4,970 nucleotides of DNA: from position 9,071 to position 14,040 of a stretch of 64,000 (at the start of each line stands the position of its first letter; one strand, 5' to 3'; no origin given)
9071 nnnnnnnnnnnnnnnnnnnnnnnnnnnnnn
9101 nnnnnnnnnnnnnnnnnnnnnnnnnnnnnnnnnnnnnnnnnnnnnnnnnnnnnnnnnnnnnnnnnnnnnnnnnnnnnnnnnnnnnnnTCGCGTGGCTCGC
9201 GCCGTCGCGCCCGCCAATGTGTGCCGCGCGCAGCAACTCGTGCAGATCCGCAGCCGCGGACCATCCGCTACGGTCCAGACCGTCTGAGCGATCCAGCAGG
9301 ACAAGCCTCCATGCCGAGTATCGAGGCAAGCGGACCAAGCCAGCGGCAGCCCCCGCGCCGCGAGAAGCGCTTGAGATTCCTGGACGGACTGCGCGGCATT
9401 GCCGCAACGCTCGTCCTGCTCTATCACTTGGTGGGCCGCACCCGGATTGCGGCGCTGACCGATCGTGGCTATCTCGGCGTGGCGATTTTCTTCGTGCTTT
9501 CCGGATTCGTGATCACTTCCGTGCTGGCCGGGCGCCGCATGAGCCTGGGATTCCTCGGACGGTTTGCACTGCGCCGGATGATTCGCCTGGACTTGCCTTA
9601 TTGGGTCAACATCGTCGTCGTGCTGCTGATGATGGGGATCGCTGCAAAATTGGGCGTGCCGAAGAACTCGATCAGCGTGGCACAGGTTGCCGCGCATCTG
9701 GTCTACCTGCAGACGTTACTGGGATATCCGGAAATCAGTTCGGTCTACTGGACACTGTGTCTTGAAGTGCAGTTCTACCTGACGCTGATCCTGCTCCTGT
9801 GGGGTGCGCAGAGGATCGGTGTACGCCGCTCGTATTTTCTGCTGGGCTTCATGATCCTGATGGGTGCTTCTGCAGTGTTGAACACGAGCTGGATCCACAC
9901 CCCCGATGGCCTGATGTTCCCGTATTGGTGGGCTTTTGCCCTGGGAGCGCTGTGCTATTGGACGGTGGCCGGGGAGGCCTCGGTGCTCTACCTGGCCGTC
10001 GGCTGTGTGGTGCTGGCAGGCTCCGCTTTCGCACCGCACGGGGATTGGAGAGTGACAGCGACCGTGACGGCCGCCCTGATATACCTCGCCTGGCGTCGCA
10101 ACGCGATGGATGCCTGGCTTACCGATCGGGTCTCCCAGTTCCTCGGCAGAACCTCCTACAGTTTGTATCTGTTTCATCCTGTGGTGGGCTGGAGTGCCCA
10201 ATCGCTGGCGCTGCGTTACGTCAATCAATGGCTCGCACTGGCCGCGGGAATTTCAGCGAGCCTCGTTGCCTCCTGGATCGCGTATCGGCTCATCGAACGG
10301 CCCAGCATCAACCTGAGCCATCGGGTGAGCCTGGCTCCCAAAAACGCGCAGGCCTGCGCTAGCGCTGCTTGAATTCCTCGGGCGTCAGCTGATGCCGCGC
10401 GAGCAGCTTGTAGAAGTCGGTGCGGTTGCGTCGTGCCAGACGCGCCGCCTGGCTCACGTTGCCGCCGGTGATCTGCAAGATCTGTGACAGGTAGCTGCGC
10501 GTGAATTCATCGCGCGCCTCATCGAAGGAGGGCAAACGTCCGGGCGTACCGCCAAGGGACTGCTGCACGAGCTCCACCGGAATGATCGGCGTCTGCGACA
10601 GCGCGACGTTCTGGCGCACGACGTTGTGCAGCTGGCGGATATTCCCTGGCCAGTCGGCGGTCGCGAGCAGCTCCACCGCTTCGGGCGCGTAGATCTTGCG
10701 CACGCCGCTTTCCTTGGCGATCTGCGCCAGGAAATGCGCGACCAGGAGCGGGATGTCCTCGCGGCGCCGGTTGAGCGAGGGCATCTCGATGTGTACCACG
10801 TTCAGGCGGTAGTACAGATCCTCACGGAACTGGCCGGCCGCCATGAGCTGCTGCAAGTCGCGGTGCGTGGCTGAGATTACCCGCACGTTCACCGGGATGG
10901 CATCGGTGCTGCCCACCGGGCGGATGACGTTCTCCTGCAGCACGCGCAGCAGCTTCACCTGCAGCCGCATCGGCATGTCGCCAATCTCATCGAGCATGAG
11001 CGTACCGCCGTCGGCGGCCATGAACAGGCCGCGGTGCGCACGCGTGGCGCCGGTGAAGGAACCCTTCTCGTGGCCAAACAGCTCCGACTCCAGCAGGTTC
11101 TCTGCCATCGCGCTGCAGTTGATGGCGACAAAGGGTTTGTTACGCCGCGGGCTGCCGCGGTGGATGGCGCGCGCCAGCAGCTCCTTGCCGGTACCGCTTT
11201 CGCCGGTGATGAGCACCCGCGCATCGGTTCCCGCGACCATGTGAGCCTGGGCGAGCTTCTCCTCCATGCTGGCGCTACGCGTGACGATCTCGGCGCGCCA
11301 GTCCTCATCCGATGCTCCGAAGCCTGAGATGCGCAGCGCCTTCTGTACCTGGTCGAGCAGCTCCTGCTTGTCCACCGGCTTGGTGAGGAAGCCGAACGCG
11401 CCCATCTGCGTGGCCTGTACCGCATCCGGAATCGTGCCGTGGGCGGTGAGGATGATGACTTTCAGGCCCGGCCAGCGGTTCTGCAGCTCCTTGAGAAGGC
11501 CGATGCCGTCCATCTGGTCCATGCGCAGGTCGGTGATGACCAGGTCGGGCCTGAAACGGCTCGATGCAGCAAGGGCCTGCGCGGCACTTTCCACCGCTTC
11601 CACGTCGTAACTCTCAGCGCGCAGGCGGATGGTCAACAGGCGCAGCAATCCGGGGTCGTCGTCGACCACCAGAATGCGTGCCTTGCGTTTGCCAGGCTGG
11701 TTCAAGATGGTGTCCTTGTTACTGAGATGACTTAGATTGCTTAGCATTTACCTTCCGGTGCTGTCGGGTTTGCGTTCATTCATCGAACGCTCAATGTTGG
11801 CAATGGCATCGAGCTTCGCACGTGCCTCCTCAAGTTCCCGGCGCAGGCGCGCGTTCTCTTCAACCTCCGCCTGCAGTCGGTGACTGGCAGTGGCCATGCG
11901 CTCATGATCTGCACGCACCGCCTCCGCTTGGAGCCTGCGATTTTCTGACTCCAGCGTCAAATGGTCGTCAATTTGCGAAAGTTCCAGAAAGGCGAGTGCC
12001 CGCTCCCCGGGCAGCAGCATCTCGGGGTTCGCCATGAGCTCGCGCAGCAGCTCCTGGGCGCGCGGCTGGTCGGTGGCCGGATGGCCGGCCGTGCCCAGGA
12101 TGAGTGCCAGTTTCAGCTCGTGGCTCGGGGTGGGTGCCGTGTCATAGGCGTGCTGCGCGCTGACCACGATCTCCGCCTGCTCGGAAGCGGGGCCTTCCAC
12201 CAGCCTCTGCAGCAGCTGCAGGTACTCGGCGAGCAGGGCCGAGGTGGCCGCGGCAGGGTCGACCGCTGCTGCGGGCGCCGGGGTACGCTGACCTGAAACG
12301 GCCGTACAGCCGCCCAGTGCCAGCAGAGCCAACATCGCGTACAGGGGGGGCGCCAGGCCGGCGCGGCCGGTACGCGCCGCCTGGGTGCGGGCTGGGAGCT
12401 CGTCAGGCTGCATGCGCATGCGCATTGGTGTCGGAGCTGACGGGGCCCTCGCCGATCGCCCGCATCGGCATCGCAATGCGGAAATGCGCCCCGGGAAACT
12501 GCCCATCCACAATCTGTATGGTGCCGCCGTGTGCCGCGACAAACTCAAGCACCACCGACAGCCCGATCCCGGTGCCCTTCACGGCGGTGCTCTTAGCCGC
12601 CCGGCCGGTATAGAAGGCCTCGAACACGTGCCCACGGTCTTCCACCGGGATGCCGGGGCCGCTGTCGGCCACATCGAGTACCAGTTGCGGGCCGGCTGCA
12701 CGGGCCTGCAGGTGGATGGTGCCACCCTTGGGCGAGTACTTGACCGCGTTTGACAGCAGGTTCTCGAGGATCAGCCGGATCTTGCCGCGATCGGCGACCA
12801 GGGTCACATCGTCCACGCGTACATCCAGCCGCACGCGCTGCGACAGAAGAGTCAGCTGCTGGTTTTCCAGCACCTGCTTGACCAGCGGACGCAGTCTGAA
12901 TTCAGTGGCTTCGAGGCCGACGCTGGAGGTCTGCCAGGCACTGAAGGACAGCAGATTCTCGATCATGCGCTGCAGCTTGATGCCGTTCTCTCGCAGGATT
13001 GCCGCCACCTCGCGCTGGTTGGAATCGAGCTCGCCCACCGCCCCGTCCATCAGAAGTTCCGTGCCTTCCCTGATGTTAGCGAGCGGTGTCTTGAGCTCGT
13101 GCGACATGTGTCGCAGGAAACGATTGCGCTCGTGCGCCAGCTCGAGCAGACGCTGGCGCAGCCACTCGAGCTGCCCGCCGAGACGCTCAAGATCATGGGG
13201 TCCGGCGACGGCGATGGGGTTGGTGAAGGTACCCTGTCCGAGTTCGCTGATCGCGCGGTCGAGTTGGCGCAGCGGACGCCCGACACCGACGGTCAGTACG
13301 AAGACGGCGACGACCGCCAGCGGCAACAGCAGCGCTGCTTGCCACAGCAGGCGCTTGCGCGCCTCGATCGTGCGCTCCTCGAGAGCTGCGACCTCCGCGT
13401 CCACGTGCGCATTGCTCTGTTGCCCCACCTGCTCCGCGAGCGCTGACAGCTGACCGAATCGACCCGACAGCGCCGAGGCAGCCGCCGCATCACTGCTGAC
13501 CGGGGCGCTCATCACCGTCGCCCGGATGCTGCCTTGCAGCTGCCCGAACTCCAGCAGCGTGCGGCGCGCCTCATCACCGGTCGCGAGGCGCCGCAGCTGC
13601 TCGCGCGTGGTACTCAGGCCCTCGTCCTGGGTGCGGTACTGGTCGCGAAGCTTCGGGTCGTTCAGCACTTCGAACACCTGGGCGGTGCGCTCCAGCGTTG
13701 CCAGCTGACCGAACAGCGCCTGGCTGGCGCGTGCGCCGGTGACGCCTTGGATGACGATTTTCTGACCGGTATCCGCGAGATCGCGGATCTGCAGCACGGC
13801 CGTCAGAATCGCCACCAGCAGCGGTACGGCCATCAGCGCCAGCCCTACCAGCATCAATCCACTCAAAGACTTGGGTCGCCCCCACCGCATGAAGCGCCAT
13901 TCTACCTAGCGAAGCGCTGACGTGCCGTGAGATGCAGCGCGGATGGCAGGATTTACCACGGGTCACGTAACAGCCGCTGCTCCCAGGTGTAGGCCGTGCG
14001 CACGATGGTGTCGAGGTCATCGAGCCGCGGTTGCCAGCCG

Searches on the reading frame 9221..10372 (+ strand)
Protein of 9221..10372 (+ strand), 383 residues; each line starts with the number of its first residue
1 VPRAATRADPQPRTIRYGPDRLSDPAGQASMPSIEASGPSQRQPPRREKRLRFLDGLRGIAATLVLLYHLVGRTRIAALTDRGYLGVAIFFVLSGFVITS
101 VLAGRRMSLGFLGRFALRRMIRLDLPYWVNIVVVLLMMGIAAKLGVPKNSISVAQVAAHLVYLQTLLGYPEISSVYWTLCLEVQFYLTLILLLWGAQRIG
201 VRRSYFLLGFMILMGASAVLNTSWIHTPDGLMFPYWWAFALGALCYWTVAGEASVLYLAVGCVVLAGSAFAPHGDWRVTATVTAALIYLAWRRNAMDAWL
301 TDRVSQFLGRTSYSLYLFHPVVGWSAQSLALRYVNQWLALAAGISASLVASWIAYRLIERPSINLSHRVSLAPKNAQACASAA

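Call 42: search_protein_families(library=pfam, proteins=[window:9221-10372:+], max_evalue=0.0001)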
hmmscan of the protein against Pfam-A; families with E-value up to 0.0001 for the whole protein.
window:9221-10372:+ (383 aa): 1 family
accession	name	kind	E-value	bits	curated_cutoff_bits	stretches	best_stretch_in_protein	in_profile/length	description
PF01757.29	Acyl_transf_3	-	1.8e-23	83.6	31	1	52-356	2-326/326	Acyltransferase domain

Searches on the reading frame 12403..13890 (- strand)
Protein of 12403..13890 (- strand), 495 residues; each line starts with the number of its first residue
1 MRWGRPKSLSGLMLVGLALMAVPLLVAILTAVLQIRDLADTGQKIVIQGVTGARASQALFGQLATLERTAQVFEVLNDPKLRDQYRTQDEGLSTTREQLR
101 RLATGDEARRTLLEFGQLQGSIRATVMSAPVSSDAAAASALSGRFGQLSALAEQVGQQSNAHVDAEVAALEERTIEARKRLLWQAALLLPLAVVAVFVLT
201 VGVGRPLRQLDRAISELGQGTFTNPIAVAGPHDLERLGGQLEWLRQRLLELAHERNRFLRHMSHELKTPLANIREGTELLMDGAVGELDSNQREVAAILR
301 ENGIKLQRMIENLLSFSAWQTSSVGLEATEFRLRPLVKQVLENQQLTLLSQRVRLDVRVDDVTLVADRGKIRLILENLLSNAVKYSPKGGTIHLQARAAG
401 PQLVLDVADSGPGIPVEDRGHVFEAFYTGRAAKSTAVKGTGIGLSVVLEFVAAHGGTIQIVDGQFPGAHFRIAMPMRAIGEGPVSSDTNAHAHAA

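Call 42: search_protein_families(library=pfam, proteins=[window:12403-13890:-], max_evalue=0.0001)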
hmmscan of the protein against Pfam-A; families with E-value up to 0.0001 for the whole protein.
window:12403-13890:- (495 aa): 4 families
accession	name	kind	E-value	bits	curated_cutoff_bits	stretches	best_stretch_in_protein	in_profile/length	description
PF02518.31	HATPase_c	-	3.5e-24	85.8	26.4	1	367-477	2-110/111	Histidine kinase-, DNA gyrase B-, and HSP90-like ATPase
PF00512.31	HisKA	-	5.3e-14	52.5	26.9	1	255-318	2-62/66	His Kinase A (phospho-acceptor) domain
PF00672.30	HAMP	-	2.3e-06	28.2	25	0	205-249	8-52/53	HAMP domain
PF13581.12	HATPase_c_2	-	4.9e-05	23.8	27.4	0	367-447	28-105/127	Histidine kinase-like ATPase domain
